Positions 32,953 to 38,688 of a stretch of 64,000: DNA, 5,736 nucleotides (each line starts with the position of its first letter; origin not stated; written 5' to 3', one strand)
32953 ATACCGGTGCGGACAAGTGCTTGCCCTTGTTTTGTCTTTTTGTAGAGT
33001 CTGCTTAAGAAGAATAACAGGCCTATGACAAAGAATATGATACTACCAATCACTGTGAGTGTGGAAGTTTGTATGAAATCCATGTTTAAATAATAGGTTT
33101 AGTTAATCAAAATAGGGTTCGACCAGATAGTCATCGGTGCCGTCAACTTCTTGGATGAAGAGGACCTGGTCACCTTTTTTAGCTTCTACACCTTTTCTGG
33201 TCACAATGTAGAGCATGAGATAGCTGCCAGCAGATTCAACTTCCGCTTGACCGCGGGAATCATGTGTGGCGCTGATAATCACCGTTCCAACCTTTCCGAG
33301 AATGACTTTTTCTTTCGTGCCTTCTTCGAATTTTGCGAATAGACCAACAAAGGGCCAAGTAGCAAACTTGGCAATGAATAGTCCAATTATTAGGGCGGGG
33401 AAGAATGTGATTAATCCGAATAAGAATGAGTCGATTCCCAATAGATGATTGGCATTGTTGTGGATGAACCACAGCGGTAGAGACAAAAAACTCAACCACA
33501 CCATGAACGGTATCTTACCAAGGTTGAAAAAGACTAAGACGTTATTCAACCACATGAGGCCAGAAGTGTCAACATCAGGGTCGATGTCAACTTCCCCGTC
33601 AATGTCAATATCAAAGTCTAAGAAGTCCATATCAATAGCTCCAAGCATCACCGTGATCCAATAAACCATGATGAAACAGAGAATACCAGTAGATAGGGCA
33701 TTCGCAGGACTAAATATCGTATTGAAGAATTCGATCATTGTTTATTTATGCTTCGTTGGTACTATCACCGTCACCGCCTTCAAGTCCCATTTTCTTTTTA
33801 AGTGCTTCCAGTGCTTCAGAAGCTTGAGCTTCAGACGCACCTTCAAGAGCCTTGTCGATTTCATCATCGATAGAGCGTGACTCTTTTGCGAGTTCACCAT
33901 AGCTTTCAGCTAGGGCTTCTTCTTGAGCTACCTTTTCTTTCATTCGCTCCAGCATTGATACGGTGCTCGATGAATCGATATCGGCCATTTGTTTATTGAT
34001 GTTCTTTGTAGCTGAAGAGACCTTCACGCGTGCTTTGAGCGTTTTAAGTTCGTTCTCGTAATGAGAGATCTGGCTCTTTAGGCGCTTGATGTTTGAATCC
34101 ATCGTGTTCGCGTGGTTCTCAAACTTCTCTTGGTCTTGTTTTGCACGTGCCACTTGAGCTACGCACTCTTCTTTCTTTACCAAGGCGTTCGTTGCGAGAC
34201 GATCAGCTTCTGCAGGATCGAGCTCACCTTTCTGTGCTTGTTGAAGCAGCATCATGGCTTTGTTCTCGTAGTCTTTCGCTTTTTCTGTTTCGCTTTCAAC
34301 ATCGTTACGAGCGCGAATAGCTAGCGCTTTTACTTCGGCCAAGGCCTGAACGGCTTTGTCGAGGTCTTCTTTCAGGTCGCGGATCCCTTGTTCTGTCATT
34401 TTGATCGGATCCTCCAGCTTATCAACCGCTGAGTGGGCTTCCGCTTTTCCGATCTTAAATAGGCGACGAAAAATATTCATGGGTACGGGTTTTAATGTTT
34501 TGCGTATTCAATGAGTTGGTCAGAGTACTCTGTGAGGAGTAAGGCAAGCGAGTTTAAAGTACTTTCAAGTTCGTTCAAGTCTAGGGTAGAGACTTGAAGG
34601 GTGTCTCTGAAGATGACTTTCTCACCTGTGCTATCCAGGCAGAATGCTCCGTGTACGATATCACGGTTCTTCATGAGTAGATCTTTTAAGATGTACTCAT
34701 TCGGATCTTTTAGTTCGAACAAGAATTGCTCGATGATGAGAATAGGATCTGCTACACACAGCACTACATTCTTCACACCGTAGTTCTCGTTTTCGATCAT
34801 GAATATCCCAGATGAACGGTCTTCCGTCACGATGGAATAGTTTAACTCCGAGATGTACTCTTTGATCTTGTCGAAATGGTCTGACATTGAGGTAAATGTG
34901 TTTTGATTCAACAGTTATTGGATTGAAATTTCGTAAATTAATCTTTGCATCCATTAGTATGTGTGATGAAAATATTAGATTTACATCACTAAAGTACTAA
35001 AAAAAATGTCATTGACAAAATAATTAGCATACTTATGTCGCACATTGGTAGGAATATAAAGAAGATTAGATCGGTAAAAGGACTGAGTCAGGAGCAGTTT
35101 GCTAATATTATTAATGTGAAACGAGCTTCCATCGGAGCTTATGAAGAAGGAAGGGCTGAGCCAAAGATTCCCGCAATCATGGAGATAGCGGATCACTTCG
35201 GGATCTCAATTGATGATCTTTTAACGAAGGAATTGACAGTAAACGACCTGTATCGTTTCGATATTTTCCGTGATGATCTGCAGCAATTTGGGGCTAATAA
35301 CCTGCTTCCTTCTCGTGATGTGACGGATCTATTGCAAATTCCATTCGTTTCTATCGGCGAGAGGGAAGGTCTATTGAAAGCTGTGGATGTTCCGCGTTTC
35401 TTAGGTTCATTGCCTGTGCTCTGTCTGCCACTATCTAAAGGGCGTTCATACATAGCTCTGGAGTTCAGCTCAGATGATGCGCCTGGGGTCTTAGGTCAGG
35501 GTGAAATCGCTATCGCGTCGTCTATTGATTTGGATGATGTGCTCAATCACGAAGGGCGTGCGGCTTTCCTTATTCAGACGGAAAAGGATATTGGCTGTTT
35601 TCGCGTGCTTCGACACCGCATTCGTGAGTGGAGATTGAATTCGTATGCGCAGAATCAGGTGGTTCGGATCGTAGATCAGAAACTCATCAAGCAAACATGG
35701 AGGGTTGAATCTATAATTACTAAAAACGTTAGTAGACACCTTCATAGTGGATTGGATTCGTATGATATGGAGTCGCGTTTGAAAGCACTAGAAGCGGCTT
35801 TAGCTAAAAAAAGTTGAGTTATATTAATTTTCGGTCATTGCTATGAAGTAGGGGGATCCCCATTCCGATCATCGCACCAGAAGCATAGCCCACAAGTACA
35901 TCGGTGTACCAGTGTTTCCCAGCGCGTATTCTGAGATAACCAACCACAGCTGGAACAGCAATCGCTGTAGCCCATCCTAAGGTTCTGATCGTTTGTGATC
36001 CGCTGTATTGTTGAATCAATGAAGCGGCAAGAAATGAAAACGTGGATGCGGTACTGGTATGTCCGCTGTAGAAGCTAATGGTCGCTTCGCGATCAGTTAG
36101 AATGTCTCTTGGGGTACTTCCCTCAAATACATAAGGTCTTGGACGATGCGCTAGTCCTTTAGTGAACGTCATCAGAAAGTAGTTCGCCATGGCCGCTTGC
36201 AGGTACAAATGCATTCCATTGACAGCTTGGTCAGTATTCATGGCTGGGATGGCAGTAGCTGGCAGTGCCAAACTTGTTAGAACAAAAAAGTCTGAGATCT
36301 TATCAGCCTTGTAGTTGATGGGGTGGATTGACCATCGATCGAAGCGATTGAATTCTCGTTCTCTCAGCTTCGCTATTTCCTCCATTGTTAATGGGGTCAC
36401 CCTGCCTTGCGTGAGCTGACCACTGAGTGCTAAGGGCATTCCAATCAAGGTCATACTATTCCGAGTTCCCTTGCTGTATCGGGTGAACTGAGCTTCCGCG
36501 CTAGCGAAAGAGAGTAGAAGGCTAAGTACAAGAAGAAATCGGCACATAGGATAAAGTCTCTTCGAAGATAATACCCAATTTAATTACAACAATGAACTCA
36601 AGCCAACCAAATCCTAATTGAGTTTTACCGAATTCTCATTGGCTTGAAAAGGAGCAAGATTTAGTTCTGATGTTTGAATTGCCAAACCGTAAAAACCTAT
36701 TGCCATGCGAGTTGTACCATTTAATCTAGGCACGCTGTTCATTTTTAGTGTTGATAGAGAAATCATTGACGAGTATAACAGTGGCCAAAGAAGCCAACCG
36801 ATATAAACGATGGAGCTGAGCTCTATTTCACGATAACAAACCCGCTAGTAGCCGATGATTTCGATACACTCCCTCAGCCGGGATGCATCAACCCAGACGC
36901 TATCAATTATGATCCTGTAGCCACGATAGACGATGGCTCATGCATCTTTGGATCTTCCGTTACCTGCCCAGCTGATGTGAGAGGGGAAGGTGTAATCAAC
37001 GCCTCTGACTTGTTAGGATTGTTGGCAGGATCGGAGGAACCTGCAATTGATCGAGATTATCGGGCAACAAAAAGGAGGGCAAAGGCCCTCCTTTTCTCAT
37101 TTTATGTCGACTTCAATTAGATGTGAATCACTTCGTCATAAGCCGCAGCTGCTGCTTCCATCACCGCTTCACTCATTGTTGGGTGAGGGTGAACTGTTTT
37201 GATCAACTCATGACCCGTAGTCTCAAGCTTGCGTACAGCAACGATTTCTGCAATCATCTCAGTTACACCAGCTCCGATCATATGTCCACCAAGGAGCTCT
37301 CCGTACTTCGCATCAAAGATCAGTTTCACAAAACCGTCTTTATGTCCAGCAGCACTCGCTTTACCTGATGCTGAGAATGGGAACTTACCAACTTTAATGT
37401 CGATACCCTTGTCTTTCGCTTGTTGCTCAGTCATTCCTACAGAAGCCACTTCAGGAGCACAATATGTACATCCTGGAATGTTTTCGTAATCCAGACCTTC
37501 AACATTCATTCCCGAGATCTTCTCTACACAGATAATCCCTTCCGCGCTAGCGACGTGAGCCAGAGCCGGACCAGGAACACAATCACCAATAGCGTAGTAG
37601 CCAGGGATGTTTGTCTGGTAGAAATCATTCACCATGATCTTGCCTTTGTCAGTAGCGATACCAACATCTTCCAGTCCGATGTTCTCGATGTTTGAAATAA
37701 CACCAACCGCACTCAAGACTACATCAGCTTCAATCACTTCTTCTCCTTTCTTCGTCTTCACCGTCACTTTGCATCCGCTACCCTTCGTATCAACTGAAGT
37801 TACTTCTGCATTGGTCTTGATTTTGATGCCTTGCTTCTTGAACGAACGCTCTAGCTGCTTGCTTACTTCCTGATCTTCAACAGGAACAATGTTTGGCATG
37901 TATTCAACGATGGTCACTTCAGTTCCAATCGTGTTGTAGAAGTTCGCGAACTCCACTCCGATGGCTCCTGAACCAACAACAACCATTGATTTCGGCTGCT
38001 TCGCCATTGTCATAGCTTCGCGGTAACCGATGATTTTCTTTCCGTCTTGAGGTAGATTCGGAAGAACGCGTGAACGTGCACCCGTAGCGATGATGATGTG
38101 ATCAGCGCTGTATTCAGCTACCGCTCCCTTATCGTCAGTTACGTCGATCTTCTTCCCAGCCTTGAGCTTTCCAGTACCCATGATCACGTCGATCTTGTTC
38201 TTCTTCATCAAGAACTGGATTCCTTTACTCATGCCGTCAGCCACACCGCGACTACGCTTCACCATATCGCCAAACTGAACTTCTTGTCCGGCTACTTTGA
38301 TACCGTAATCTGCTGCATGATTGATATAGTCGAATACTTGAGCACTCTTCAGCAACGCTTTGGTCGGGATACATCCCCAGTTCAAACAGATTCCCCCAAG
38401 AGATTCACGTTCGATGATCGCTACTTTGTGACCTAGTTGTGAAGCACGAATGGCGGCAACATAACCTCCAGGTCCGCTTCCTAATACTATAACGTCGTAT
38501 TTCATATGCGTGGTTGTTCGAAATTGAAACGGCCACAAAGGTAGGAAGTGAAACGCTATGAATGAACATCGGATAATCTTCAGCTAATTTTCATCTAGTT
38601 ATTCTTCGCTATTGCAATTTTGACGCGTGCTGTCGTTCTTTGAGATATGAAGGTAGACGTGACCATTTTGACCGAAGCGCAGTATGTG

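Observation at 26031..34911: Tight 5-gene operon: YbjN-like, PspA/IM30, NfeD-like, flotillin and a 1622-aa MoxR-type AAA+ protein (candidate uncharacterised membrane-remodelling or stress system)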

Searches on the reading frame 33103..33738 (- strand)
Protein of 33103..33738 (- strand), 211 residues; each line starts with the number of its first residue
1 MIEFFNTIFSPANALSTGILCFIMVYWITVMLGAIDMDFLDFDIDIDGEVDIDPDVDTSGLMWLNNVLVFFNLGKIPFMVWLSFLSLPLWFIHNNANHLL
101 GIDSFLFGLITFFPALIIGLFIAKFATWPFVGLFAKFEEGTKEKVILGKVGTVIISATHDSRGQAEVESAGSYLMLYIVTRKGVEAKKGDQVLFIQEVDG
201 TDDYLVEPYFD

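Call 3: search_protein_families(library=pfam, proteins=[window:33103-33738:-], max_evalue=0.01)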
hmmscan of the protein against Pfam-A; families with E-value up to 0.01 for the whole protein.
window:33103-33738:- (211 aa): 1 family
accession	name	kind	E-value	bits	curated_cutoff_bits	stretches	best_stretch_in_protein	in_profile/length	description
PF21001.2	YqiJ_N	-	0.006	17.2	23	1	20-84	12-74/116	Inner membrane protein YqiJ, N-terminal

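Call 4: search_protein_families(library=ncbifam, proteins=[window:33103-33738:-], max_evalue=0.01)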
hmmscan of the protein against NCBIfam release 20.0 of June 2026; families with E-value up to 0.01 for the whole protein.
window:33103-33738:- (211 aa): 0 families

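Call 6: search_protein_families(library=pfam, proteins=[window:33103-33738:-], max_evalue=10)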
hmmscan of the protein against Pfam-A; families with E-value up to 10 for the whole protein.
window:33103-33738:- (211 aa): 1 family
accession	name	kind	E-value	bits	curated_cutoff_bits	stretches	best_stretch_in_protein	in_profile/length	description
PF21001.2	YqiJ_N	-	0.006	17.2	23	1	20-84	12-74/116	Inner membrane protein YqiJ, N-terminal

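Call 12: search_protein_families(library=padloc, proteins=[window:33103-33738:-], max_evalue=0.01)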
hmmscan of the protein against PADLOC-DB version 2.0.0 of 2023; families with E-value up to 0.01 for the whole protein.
window:33103-33738:- (211 aa): 0 families

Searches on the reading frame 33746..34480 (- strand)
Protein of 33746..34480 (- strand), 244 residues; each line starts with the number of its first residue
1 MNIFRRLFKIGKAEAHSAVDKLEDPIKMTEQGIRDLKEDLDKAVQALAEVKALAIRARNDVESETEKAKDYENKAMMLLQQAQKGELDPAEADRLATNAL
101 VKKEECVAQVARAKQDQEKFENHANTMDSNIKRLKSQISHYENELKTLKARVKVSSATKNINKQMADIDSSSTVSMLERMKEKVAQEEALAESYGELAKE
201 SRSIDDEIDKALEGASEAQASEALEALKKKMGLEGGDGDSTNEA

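Call 3: search_protein_families(library=pfam, proteins=[window:33746-34480:-], max_evalue=0.01)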
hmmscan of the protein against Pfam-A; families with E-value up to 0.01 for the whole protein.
window:33746-34480:- (244 aa): 2 families
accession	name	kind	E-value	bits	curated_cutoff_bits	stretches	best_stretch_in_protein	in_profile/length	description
PF04012.17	PspA_IM30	-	9e-43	146.9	33.9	1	2-230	1-217/220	PspA/IM30 family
PF22977.2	WHD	-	0.00034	20.8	27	1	130-234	9-108/221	Winged helix domain, variant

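Call 4: search_protein_families(library=ncbifam, proteins=[window:33746-34480:-], max_evalue=0.01)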
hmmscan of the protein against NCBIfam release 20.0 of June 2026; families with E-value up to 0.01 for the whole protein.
window:33746-34480:- (244 aa): 5 families
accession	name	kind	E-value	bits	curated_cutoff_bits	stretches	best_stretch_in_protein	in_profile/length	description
TIGR02977.1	phageshock_pspA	equivalog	1.9e-14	54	242.95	1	1-231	1-217/219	phage shock protein PspA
NF007974.0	PRK10698.1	equivalog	6e-09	35.9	336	1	1-232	1-218/222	phage shock protein PspA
NF045984.1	StressProtLiaH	equivalog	6.9e-09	35.7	380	1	3-217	2-207/225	stress responsive protein LiaH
TIGR02168.1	SMC_prok_B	equivalog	5.2e-08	31.1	567.35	1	14-230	683-897/1181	chromosome segregation protein SMC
TIGR01843.1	type_I_hlyD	subfamily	0.00019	20.5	208.65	1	45-228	69-248/422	HlyD family type I secretion periplasmic adaptor subunit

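Call 12: search_protein_families(library=padloc, proteins=[window:33746-34480:-], max_evalue=0.01)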
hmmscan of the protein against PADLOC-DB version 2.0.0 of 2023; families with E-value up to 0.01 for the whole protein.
window:33746-34480:- (244 aa): 5 families
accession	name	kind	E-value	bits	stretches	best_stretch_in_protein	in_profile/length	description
PDLC00519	JetC1|JetC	-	3.2e-05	20.3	1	12-154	323-466/1097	DUF3584 domain; MukB-like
PDLC03859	LmuB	-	0.00034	18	1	19-231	271-479/611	-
PDLC00513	JetC1|JetC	-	0.0006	15.9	1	7-216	624-820/1140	DUF3584 domain; MukB-like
PDLC03868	LmuB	-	0.0053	13.1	1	12-222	509-717/1035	-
PDLC00582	JetC3|JetC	-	0.0093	11.8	0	47-219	739-988/1472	DUF3584 domain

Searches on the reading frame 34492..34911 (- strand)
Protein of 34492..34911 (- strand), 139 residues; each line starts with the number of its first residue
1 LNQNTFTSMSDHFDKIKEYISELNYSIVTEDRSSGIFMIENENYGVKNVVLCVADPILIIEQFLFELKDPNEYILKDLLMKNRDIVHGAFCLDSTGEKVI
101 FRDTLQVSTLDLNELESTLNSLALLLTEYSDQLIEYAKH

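Call 3: search_protein_families(library=pfam, proteins=[window:34492-34911:-], max_evalue=0.01)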
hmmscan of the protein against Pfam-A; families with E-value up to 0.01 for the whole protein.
window:34492-34911:- (139 aa): 3 families
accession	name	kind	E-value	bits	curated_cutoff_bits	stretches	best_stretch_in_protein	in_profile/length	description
PF22550.1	CesT_Tir_1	-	7.8e-51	171.9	27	1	9-139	1-131/131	CesT_Tir_1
PF10722.14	YbjN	-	3e-05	24.7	22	1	14-134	3-125/126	Putative bacterial sensory transduction regulator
PF05932.18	CesT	-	0.0062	17.1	22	1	58-123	43-112/119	Tir chaperone protein (CesT) family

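Call 4: search_protein_families(library=ncbifam, proteins=[window:34492-34911:-], max_evalue=0.01)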
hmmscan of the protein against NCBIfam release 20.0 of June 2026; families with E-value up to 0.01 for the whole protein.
window:34492-34911:- (139 aa): 0 families

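Call 12: search_protein_families(library=padloc, proteins=[window:34492-34911:-], max_evalue=0.01)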
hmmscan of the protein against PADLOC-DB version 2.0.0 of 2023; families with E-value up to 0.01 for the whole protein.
window:34492-34911:- (139 aa): 0 families

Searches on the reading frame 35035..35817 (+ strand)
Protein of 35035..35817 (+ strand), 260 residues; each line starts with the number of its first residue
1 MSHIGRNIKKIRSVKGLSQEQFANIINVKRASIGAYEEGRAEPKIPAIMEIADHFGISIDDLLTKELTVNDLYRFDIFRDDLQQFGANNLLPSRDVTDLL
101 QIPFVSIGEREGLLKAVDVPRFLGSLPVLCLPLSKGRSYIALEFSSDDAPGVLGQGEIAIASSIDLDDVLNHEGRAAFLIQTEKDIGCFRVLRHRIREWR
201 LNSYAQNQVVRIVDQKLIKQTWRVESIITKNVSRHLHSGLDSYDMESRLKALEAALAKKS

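Call 27: search_protein_families(library=pfam, proteins=[window:35035-35817:+], max_evalue=0.001)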
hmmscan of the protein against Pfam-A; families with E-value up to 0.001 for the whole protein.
window:35035-35817:+ (260 aa): 4 families
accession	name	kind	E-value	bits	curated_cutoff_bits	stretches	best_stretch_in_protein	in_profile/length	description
PF01381.28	HTH_3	-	5.1e-11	42.9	23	1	8-62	1-55/55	Helix-turn-helix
PF12844.13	HTH_19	-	3.3e-10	40.2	30.2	1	5-66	1-62/64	Helix-turn-helix domain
PF13560.12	HTH_31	-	9.3e-07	29.5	27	1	4-61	2-60/64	Helix-turn-helix domain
PF13443.12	HTH_26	-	9.2e-05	23.1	22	1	7-64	1-59/63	Cro/C1-type HTH DNA-binding domain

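Call 67: search_solved_structures(query=A6, max_evalue=1, show_alignments=3)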
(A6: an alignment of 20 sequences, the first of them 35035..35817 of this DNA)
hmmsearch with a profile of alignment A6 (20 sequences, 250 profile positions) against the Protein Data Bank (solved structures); distinct sequences matched with E-value up to 1: 44.
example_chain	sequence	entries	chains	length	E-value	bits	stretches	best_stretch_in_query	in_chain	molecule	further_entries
2p5t_A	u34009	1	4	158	1.2e-08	38.3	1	3-80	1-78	Putative transcriptional regulator PezA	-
2xiu_A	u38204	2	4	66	4e-07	33.3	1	6-63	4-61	CYLR2 | CYLR2 SYNONYM CYTOLYSIN REPRESSOR 2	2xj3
1utx_A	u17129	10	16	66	5.4e-07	32.8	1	6-63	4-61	CYLR2 | cytolysin regulator 2 | PUTATIVE TRANSCRIPTION REGULATOR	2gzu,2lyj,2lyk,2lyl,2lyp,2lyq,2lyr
9k3w_A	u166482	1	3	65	6.5e-07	32.6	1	7-66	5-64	Transcriptional regulator, PbsX family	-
3op9_A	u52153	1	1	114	4.6e-06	29.8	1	4-63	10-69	Pli0006 protein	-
2b5a_A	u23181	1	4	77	0.0002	24.4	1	3-38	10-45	C.BclI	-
7t8i_A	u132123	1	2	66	0.0004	23.4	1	4-65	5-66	Phage element (ICEBs1)transcriptional regulator (Xre family)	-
2l49_A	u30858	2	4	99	0.002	21.1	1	5-51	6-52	C protein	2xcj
1y9q_A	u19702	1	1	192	0.0027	20.7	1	2-53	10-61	transcriptional regulator, HTH_3 family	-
6rnz_A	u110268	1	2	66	0.0052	19.8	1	8-64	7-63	HTH-type transcriptional regulator DdrOC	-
1y7y_A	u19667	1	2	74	0.012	18.6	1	3-55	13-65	C.AhdI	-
1x57_A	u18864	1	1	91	0.021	17.8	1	4-57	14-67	Endothelial differentiation-related factor 1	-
6zvh_i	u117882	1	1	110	0.029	17.3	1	4-57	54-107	Endothelial differentiation-related factor 1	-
6jq1_A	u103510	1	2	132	0.03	17.3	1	8-64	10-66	Transcriptional regulator, XRE family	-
6rmq_A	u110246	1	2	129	0.031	17.2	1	8-64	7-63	HTH-type transcriptional regulator DdrOC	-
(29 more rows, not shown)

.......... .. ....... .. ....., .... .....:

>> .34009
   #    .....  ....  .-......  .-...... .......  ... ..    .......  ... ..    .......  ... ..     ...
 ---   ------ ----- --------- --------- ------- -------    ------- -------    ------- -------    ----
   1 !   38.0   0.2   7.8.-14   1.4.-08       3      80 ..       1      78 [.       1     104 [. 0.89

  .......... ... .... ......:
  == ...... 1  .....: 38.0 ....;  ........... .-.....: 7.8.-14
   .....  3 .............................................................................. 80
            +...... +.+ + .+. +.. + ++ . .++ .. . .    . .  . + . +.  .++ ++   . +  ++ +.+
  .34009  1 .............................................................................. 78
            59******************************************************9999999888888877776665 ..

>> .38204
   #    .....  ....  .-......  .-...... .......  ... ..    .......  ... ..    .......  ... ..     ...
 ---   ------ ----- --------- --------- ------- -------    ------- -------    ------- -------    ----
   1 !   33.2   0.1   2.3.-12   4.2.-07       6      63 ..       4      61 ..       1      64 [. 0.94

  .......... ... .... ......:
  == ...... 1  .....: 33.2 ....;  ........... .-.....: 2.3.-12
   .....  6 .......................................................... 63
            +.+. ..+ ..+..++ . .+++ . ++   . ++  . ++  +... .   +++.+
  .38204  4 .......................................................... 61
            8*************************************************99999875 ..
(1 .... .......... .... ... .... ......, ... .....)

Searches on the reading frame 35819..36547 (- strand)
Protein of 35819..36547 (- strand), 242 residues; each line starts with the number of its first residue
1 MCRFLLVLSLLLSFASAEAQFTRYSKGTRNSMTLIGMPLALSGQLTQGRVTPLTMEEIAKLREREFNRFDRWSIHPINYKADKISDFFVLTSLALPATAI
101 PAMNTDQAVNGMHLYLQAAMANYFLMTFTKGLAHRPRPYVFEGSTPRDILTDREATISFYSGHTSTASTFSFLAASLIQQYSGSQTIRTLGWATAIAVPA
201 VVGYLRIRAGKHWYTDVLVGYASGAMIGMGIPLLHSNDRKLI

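Call 27: search_protein_families(library=pfam, proteins=[window:35819-36547:-], max_evalue=0.001)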
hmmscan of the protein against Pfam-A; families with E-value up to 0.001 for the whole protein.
window:35819-36547:- (242 aa): 2 families
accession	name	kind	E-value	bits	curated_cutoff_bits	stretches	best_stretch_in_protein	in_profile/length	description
PF01569.27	PAP2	-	1e-17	64.5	27.2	1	115-237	5-127/130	PAP2 superfamily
PF14360.12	PAP2_C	-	0.00044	21.2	27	0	160-224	7-65/74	PAP2 superfamily C-terminal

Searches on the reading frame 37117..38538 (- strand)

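Call 27: search_protein_families(library=pfam, proteins=[window:37117-38538:-], max_evalue=0.001)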
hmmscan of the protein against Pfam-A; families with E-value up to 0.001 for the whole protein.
window:37117-38538:- (473 aa): 15 families
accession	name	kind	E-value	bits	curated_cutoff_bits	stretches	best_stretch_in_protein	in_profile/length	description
PF07992.20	Pyr_redox_2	-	1.3e-73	248.4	26.1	1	14-334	1-291/291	Pyridine nucleotide-disulphide oxidoreductase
PF02852.28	Pyr_redox_dim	-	1.8e-38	131.6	25.3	1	354-463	1-110/110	Pyridine nucleotide-disulphide oxidoreductase, dimerisation domain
PF00070.33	Pyr_redox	-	2.2e-26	92.6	22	1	185-263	2-80/82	Pyridine nucleotide-disulphide oxidoreductase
PF13738.12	Pyr_redox_3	-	2.8e-14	53.5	30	1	17-318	1-305/305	Pyridine nucleotide-disulphide oxidoreductase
PF12831.13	FAD_oxidored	-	3.5e-10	40.2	27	1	15-153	1-145/416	FAD dependent oxidoreductase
PF01266.30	DAO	-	8e-10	39.2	27.9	1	220-283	146-207/353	FAD dependent oxidoreductase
PF03486.20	HI0933_like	-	2.9e-09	37.2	50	1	15-45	2-32/244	HI0933-like protein Rossmann domain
PF00890.30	FAD_binding_2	-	9.7e-08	32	20.4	1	15-279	1-203/414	FAD binding domain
PF01494.25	FAD_binding_3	-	1e-06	28.7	22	0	13-45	1-33/349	FAD binding domain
PF13450.12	NAD_binding_8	-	1.7e-06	28.6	21.9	1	18-51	1-35/68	NAD(P)-binding Rossmann-like domain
PF13434.12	Lys_Orn_oxgnase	-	2.1e-06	27.6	21.3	1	99-226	104-234/339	L-lysine 6-monooxygenase/L-ornithine 5-monooxygenase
PF01134.28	GIDA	-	9.9e-06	25.3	22.1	1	15-154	1-150/391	Glucose inhibited division protein A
PF01593.30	Amino_oxidase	-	3.7e-05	23.6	19.8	1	223-279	204-255/443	Flavin containing amine oxidoreductase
PF01262.27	AlaDh_PNT_C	-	7.9e-05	22.6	23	0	181-280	27-102/214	Alanine dehydrogenase/PNT, C-terminal domain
PF02737.24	3HCDH_N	-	0.0004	20.8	22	1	186-255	3-69/180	3-hydroxyacyl-CoA dehydrogenase, NAD binding domain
